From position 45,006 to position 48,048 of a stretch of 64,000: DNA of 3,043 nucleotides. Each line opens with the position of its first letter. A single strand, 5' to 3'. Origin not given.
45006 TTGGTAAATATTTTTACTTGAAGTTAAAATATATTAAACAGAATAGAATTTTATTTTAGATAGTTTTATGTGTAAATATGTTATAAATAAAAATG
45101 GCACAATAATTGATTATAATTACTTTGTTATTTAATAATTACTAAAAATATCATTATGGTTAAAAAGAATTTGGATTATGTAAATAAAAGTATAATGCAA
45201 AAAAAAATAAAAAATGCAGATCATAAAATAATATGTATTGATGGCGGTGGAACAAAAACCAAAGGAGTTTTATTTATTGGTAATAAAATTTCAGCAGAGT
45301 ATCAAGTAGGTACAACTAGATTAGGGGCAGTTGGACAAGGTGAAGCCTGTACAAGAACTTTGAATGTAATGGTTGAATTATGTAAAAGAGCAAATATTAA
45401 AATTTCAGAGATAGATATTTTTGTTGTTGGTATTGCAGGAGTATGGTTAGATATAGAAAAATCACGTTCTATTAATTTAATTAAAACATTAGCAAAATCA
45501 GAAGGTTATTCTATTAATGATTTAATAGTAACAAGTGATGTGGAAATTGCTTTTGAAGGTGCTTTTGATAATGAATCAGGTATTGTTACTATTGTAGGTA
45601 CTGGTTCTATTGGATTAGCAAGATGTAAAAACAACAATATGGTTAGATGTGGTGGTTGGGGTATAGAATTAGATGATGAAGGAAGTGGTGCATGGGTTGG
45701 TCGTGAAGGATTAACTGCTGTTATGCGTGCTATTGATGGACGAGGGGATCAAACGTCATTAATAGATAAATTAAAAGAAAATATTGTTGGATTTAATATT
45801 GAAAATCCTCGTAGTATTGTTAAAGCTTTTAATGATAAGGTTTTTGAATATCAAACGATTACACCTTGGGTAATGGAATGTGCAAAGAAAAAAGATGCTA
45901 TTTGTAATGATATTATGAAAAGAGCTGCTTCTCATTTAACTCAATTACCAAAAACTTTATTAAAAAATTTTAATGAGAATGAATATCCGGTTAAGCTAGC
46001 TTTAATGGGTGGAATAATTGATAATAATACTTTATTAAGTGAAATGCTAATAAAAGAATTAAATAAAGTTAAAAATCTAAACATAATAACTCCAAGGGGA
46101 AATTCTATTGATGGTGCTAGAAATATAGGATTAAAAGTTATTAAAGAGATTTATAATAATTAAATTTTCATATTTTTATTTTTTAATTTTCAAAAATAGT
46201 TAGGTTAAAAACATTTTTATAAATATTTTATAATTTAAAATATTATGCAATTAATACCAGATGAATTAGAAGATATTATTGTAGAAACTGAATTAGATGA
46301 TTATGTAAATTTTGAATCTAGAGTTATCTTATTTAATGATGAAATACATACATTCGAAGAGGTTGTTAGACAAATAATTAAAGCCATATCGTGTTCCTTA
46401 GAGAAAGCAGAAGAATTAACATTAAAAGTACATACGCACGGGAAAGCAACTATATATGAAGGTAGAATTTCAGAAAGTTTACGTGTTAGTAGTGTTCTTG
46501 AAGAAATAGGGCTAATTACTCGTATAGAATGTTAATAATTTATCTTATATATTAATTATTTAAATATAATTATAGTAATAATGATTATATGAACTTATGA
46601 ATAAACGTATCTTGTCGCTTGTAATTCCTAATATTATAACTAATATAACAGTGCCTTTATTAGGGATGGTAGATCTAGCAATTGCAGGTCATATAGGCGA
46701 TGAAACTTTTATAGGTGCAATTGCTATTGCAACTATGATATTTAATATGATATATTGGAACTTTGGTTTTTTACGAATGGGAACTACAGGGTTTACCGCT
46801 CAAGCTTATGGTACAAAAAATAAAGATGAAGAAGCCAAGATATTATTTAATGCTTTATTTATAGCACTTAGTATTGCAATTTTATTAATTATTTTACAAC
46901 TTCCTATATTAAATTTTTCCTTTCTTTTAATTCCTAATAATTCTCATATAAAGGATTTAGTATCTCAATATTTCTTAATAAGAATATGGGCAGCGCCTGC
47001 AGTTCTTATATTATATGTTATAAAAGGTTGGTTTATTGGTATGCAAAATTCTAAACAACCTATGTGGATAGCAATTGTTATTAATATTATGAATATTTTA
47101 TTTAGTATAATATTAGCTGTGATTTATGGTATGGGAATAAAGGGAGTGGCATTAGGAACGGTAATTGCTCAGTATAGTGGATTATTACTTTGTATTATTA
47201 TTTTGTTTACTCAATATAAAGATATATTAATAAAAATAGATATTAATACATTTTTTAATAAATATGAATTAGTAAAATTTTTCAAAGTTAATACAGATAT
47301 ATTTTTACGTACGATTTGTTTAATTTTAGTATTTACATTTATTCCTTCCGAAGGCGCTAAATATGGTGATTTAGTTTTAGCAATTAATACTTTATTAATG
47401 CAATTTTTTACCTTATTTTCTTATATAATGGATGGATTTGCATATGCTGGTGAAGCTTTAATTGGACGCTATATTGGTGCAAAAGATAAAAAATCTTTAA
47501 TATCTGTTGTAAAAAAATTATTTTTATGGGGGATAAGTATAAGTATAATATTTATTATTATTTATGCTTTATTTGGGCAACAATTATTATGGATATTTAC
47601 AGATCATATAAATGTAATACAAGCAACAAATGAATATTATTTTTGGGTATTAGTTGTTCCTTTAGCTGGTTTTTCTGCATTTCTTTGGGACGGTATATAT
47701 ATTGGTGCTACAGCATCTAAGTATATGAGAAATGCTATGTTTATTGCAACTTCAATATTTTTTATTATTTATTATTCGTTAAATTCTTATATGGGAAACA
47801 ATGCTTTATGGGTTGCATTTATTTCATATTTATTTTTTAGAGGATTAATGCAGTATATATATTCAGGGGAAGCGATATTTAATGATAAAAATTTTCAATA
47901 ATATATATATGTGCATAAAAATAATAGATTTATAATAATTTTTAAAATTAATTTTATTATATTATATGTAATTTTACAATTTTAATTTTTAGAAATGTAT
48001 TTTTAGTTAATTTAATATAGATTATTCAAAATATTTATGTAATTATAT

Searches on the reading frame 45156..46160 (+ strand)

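Call 56: search_protein_families(library=pfam, proteins=[window:45156-46160:+], max_evalue=0.0001)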
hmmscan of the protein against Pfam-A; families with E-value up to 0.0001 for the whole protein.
window:45156-46160:+ (335 aa): 1 family
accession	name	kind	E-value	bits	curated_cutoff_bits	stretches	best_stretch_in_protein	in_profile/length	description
PF01869.26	BcrAD_BadFG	-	9.9e-29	101.1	31.5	1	28-314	3-257/271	BadF/BadG/BcrA/BcrD ATPase family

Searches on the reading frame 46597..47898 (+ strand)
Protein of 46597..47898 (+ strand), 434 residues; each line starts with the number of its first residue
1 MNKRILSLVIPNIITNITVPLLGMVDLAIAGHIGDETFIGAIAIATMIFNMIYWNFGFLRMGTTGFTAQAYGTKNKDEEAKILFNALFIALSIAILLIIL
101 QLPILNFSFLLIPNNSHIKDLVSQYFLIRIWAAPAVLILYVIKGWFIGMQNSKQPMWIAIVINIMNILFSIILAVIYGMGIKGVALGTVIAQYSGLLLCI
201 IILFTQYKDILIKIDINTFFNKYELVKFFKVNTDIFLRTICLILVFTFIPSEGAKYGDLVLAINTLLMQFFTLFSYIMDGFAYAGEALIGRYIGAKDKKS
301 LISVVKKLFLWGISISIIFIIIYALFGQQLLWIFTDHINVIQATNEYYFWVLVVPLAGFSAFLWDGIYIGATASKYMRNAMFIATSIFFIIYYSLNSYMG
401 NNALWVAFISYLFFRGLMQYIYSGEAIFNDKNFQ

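Call 56: search_protein_families(library=pfam, proteins=[window:46597-47898:+], max_evalue=0.0001)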
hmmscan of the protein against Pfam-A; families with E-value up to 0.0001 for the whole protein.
window:46597-47898:+ (434 aa): 1 family
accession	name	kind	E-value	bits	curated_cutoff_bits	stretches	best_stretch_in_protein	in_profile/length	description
PF01554.23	MatE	-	3e-35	121.7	24.9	2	11-171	1-160/161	MatE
